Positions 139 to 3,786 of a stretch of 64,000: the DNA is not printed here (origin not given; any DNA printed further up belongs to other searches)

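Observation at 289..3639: Receptor-type kinase whose ectodomain is built from Chlamydia-Pmp-like GGA[IV]/FxxN beta-helix repeats, but no signal peptide is visible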

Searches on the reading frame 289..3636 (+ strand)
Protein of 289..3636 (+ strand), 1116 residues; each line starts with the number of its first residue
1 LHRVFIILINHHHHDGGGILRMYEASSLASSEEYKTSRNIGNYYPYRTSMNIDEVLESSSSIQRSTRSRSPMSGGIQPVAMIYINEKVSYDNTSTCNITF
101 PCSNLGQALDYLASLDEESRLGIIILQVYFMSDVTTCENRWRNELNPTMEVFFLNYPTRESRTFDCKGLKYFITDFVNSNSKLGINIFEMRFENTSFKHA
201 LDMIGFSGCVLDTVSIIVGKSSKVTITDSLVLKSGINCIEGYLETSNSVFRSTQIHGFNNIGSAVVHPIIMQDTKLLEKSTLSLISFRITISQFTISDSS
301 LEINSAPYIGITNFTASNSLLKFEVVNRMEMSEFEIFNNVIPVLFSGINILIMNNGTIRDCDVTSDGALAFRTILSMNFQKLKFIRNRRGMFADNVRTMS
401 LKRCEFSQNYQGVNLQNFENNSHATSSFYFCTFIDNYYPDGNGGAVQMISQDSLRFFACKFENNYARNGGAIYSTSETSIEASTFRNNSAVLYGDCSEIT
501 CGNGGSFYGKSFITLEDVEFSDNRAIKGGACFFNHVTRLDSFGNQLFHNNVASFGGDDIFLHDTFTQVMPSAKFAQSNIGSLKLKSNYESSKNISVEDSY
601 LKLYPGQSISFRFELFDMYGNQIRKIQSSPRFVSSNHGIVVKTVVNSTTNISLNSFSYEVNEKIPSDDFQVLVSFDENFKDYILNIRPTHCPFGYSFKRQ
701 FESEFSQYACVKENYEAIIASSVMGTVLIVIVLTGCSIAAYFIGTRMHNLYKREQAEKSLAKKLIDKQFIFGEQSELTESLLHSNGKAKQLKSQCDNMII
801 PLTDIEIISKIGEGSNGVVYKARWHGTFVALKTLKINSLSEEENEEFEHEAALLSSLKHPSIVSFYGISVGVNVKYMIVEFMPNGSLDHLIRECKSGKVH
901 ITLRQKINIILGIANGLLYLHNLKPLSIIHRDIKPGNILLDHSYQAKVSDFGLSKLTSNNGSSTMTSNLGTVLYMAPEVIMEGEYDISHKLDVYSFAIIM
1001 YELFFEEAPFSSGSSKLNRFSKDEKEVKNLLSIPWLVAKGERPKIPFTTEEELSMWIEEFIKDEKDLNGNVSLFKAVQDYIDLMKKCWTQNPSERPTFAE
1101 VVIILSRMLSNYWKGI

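Call 4: search_protein_families(library=pfam, proteins=[window:289-3636:+], max_evalue=1)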
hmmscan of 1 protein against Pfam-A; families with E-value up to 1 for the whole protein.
window:289-3636:+ (1116 aa): 7 families
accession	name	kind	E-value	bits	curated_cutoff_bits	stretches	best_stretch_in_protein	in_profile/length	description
PF00069.31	Pkinase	-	3.1e-56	191.1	31.7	1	806-1102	2-258/263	Protein kinase domain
PF07714.23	PK_Tyr_Ser-Thr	-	2.3e-50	171.8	23.1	1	805-1102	1-255/258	Protein tyrosine and serine/threonine kinase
PF02415.23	Chlam_PMP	-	0.00036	21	20.6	1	460-475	3-19/19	Chlamydia polymorphic membrane protein (Chlamydia_PMP) repeat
PF17667.7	Pkinase_fungal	-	0.00037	19.8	24.1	1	925-993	305-378/387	Fungal protein kinase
PF12330.14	Haspin_kinase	-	0.022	14.2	25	0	929-962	228-261/364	Haspin like kinase domain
PF01636.29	APH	-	0.1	12.8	23.2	1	921-943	159-184/239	Phosphotransferase enzyme family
PF03109.22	ABC1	-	0.12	11.9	22.9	1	918-967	178-227/244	ABC1 atypical kinase-like domain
